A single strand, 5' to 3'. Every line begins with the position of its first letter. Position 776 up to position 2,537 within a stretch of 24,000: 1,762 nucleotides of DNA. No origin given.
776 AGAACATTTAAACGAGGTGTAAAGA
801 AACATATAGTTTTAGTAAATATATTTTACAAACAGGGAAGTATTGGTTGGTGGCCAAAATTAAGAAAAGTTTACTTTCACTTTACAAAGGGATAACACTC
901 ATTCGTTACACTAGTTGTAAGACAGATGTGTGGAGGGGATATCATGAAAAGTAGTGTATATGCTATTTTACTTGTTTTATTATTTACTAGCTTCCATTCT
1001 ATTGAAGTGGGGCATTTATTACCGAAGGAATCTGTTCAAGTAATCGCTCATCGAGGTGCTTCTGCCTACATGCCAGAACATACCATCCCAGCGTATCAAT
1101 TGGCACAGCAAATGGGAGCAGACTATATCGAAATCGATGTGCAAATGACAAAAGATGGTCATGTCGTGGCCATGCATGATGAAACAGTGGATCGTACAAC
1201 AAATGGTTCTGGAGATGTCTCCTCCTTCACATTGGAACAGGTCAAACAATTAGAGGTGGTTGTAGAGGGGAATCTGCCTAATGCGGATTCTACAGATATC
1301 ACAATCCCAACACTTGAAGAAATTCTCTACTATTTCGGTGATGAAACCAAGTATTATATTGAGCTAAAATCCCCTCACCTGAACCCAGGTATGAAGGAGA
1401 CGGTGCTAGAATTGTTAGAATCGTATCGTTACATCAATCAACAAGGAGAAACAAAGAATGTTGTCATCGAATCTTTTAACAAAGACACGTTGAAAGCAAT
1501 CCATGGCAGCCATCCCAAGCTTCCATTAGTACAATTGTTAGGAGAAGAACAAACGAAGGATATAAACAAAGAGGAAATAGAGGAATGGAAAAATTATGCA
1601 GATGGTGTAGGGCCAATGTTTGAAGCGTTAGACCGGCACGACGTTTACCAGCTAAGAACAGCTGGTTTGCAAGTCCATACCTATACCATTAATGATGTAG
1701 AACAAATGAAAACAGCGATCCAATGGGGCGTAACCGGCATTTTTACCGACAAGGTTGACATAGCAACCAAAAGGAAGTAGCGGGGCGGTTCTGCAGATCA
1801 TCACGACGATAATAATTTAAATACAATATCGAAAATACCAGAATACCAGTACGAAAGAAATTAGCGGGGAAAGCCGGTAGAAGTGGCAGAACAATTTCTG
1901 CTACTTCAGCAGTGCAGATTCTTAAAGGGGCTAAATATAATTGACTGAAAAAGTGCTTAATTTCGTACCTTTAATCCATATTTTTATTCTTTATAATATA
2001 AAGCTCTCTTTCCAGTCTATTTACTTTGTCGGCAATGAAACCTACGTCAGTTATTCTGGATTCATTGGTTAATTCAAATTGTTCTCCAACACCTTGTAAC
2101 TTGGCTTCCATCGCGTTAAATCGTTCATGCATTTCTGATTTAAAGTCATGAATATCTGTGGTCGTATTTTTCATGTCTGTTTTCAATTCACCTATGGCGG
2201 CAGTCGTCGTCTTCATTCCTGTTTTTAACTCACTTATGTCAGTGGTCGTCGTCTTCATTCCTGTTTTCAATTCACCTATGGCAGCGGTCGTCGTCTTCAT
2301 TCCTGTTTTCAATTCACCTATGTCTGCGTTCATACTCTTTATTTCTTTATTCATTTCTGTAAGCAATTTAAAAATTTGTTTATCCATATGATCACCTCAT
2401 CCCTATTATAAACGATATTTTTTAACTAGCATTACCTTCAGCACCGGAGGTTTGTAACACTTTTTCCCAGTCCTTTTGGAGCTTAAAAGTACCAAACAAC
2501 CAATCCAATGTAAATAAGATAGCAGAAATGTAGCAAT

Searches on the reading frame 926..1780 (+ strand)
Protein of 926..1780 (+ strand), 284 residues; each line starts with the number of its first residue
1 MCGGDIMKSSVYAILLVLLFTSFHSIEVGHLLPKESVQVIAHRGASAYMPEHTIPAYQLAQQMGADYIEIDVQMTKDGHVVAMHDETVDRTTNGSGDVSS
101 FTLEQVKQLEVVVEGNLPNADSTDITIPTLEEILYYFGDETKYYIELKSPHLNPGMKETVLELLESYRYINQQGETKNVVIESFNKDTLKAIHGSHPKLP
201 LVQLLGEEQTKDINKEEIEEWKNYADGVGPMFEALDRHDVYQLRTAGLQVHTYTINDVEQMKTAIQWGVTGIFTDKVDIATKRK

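Call 7: search_protein_families(library=pfam, proteins=[window:926-1780:+])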
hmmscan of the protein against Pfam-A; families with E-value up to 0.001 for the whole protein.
window:926-1780:+ (284 aa): 2 families
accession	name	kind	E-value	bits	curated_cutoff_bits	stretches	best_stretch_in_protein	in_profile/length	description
PF03009.23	GDPD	-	5.5e-58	197.4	23.6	1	42-278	1-243/244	Glycerophosphoryl diester phosphodiesterase family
PF13653.12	GDPD_2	-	7e-05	23.6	27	1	250-278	2-30/30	Glycerophosphoryl diester phosphodiesterase family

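Call 30: find_encoding_contigs(protein=window:926-1780:+, flank=10000, max_places=2)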
Protein window:926-1780:+ (284 aa): no gene with exactly this product is on record in the collection.

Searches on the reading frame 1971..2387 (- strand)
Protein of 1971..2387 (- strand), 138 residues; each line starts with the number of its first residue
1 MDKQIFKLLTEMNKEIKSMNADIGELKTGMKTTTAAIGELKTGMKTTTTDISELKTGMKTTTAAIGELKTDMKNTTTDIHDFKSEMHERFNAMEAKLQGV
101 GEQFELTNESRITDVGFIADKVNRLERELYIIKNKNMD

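Call 7: search_protein_families(library=pfam, proteins=[window:1971-2387:-])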
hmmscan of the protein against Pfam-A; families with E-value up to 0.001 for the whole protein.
window:1971-2387:- (138 aa): 12 families
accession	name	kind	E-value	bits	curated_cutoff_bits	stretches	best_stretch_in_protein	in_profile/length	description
PF02403.27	Seryl_tRNA_N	-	5e-06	27.2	28.2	0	3-81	25-99/108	Seryl-tRNA synthetase N-terminal domain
PF21773.2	ODAD1_CC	-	6.8e-05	22.5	27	1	5-95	189-276/287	ODAD1 central coiled coil region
PF19220.6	Rod_CreS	-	7.1e-05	22.5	100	1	20-95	5-111/359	Crescentin, rod domain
PF06160.17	EzrA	-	0.00012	21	39.6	1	10-114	347-452/557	Septation ring formation regulator, EzrA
PF06818.20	Fez1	-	0.00014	22.9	34.4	1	10-135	27-151/199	Fez1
PF07889.17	DUF1664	-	0.00014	22.3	34.6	0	3-72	48-117/124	Protein of unknown function (DUF1664)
PF24073.1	DUF7365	-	0.00026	21.5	27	0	7-32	71-96/101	Coiled-coil region of unknown function (DUF7365)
PF04859.17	DUF641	-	0.00028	21.7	27.6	0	13-64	69-120/127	Plant protein of unknown function (DUF641)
PF06156.18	YabA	-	0.00048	21.1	30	0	1-36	1-37/103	Initiation control protein YabA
PF07926.17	TPR_MLP1_2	-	0.00062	20.2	36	0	33-97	55-119/129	TPR/MLP1/MLP2-like protein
PF07464.16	ApoLp-III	-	0.00065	20.3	36.3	0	11-98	6-93/146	Apolipophorin-III precursor (apoLp-III)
PF04012.17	PspA_IM30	-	0.00083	19.5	33.9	1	7-116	84-192/220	PspA/IM30 family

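Call 24: search_protein_families(library=ncbifam, proteins=[window:1971-2387:-], max_evalue=0.01)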
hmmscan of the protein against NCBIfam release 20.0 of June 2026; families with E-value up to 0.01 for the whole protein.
window:1971-2387:- (138 aa): 21 families
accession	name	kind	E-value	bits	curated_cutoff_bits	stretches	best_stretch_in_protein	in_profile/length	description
NF045487.1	ASRP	equivalog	2.8e-07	29.5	300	1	9-132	343-458/593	archaea-specific SMC-related protein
TIGR04523.1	Mplasa_alph_rch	subfamily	3.1e-06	25.4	270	1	7-136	281-407/745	helix-rich protein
TIGR02169.1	SMC_prok_A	equivalog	2.2e-05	22.4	729.4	1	11-134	852-973/1165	chromosome segregation protein SMC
TIGR02168.1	SMC_prok_B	equivalog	3.9e-05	21.6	567.35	1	10-114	857-961/1181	chromosome segregation protein SMC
NF003034.1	PRK03918.1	equivalog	0.00028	19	700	1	9-134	233-359/878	DNA double-strand break repair ATPase Rad50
NF052504.1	sll1863_fam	domain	0.00035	20.7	35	0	10-73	7-75/93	sll1863 family stress response protein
NF052320.1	Cbp1_fam_LP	subfamily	0.00047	19.8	90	1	5-90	93-178/286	Cbp1 family collagen-binding glycoprotein adhesin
NF041034.1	Rad50_Sulf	equivalog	0.00058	17.8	1000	1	4-105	437-534/872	DNA double-strand break repair ATPase Rad50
NF008477.0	PRK11376.1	equivalog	0.001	18.5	590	0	4-48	219-263/305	hemolysin HlyE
NF047516.1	LA_3659_fam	equivalog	0.0022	17.6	36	1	3-124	64-185/221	LA_3659 family protein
NF047514.1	SpiroCoCo_N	equivalog_domain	0.0022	17.6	75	1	3-124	64-185/221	SpiroCoCo family coiled-coil protein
TIGR04211.1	SH3_and_anchor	equivalog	0.0023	17.6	65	1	8-87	67-149/198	TIGR04211 family SH3 domain-containing protein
NF033916.0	antiphage_ZorA_3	subfamily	0.0032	16.4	250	0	42-100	248-307/509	anti-phage ZorAB system protein ZorA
TIGR04527.1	mycoplas_twoTM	subfamily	0.0045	16.7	125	1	5-104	38-130/248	MG_279/MG_280 family protein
NF049873.2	cytotoxin_MakE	exception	0.005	15.9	360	0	52-103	106-157/352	alpha-pore-forming cytotoxin subunit MakE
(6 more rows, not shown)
